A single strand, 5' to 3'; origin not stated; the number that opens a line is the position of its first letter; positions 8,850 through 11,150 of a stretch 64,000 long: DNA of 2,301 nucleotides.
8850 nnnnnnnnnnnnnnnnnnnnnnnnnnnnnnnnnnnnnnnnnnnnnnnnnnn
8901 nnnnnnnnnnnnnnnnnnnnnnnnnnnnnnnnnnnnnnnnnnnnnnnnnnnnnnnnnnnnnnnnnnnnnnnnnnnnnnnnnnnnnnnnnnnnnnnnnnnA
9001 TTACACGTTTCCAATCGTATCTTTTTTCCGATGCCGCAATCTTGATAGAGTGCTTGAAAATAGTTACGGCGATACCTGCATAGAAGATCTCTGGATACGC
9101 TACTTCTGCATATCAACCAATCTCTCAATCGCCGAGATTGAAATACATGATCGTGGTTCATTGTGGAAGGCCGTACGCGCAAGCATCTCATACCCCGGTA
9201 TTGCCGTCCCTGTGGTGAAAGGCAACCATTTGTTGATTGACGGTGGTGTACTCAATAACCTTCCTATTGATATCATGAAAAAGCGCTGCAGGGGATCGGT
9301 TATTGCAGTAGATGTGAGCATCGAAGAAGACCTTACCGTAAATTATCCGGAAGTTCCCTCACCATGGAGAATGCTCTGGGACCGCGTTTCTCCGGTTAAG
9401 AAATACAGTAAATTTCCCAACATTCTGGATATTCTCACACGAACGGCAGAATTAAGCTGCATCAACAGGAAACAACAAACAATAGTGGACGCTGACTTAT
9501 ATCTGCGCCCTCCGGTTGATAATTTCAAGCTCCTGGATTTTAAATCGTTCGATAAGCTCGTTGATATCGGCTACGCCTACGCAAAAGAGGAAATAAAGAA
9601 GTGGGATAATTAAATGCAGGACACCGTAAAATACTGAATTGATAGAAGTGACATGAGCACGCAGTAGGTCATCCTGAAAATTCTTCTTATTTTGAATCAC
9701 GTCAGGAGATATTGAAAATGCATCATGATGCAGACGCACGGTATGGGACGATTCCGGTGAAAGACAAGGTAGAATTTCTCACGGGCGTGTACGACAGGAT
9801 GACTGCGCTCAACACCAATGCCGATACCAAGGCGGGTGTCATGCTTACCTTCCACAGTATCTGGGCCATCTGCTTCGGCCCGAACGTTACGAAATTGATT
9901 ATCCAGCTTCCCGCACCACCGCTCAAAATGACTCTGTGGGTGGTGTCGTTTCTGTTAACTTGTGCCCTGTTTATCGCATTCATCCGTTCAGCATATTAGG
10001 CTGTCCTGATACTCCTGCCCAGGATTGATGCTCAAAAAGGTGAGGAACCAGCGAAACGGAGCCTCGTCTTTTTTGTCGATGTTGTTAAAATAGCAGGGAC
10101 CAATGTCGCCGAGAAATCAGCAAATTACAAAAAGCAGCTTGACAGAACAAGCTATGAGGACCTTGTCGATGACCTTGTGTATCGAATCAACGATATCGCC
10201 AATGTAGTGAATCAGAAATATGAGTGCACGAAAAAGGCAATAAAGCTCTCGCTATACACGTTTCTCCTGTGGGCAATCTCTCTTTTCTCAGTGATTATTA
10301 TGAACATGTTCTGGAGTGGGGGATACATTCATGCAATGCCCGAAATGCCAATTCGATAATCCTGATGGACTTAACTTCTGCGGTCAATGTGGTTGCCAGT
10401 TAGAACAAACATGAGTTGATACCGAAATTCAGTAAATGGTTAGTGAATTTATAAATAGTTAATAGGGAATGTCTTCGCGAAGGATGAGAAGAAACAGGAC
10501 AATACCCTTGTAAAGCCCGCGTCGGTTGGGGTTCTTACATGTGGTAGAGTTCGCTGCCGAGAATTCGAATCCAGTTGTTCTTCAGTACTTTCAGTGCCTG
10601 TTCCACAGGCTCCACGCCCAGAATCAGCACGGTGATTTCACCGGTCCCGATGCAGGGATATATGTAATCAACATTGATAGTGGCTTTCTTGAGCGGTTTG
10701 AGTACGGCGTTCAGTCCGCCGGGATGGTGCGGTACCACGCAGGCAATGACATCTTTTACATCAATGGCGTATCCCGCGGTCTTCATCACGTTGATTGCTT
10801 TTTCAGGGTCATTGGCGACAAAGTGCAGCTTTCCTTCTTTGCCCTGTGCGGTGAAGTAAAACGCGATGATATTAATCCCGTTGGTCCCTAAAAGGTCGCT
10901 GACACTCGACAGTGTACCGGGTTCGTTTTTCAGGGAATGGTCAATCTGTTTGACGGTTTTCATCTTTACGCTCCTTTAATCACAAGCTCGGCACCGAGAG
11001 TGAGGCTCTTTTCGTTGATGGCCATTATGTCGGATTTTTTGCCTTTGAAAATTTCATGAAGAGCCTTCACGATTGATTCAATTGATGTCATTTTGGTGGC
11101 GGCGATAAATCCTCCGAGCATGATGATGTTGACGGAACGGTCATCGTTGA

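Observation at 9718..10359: PycTM/DUF5706-like membrane protein gene interrupted by a single in-frame amber codon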

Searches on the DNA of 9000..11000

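Call 66: search_rna_families(source=window, start=9000, end=11000, threshold=evalue, max_evalue=1)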
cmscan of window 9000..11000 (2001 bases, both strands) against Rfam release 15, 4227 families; matches with E-value up to 1: 0.
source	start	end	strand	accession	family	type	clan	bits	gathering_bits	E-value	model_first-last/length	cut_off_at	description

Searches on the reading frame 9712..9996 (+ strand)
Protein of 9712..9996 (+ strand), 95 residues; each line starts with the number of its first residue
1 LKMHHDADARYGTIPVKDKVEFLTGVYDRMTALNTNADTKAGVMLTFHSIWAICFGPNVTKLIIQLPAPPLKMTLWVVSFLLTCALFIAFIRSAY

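Call 4: search_protein_families(library=pfam, proteins=[window:9712-9996:+], max_evalue=1)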
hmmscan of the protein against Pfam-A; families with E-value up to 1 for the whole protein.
window:9712-9996:+ (95 aa): 0 families

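Call 59: find_encoding_contigs(protein=window:9718-9996:+, flank=3000, max_places=6)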
Protein window:9718-9996:+ (93 aa): 1 contig read that carries it; 1 place shown.
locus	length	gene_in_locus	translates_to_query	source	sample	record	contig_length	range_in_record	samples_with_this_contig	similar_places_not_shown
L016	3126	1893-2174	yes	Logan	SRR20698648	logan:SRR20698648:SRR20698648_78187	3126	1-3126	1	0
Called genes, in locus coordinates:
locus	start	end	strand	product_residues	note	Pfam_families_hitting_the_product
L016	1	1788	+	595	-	?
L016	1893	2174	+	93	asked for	PF18967:PycTM (weak)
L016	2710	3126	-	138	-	?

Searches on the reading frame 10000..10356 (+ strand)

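Call 4: search_protein_families(library=pfam, proteins=[window:10000-10356:+], max_evalue=1)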
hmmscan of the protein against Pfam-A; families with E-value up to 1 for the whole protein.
window:10000-10356:+ (119 aa): 1 family
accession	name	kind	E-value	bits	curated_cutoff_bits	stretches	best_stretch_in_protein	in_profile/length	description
PF18967.5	PycTM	-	2.8e-05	24.9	27.2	1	1-84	27-104/107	Pycsar effector protein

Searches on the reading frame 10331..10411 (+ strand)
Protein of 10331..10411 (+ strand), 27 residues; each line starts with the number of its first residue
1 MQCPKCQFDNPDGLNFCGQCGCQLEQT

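Call 15: search_protein_families(library=pfam, proteins=[window:10331-10411:+], max_evalue=0.01)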
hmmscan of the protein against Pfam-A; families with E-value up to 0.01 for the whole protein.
window:10331-10411:+ (27 aa): 3 families
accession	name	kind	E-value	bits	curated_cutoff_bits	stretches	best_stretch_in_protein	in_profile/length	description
PF12773.13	DZR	-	4.2e-05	24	27.3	1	3-25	1-23/45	Double zinc ribbon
PF13240.11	Zn_Ribbon_1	-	0.00036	20.7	25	1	3-24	2-23/23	zinc-ribbon domain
PF08271.17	Zn_Ribbon_TF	-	0.0054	16.7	29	1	1-26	1-31/43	TFIIB zinc-binding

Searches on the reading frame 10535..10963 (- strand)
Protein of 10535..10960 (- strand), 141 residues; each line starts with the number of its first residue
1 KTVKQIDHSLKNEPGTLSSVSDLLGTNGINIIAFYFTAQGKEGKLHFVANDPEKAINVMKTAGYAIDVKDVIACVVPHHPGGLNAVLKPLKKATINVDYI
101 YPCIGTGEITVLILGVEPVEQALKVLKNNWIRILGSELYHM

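Call 15: search_protein_families(library=pfam, proteins=[window:10535-10960:-], max_evalue=0.01)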
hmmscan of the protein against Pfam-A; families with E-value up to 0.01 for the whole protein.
window:10535-10960:- (141 aa): 5 families
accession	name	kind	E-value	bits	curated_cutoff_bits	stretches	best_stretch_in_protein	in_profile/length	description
PF19571.5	ACT_8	-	1.5e-13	51.2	23.5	1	2-133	2-132/141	ACT domain pair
PF01842.31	ACT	-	4e-09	36.5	27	1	10-34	7-31/66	ACT domain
PF22629.2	ACT_AHAS_ss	-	2.5e-08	34.4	27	1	7-59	2-56/67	AHAS small subunit-like ACT domain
PF22468.2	ACT_9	-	0.0027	17.9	27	0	77-127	9-58/61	ACT domain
PF13840.12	ACT_7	-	0.0064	16.8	27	0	8-33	14-40/65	ACT domain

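Call 17: find_encoding_contigs(protein=window:10535-10960:-, flank=6000, max_places=10)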
Protein window:10535-10960:- (141 aa): no gene with exactly this product is on record in the collection.

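Call 58: find_encoding_contigs(protein=window:10538-10963:-, flank=3000, max_places=6)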
Protein window:10538-10963:- (142 aa): 1 contig read that carries it; 1 place shown.
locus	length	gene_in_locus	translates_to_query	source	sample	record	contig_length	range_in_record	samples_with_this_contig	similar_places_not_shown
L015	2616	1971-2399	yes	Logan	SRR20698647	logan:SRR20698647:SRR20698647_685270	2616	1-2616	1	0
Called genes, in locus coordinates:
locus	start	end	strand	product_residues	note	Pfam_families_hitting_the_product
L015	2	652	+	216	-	?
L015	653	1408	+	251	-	PF02775:TPP_enzyme_C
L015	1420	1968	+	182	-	PF01558:POR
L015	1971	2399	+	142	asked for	PF19571:ACT_8, PF01842:ACT (faint), PF22629:ACT_AHAS_ss (faint)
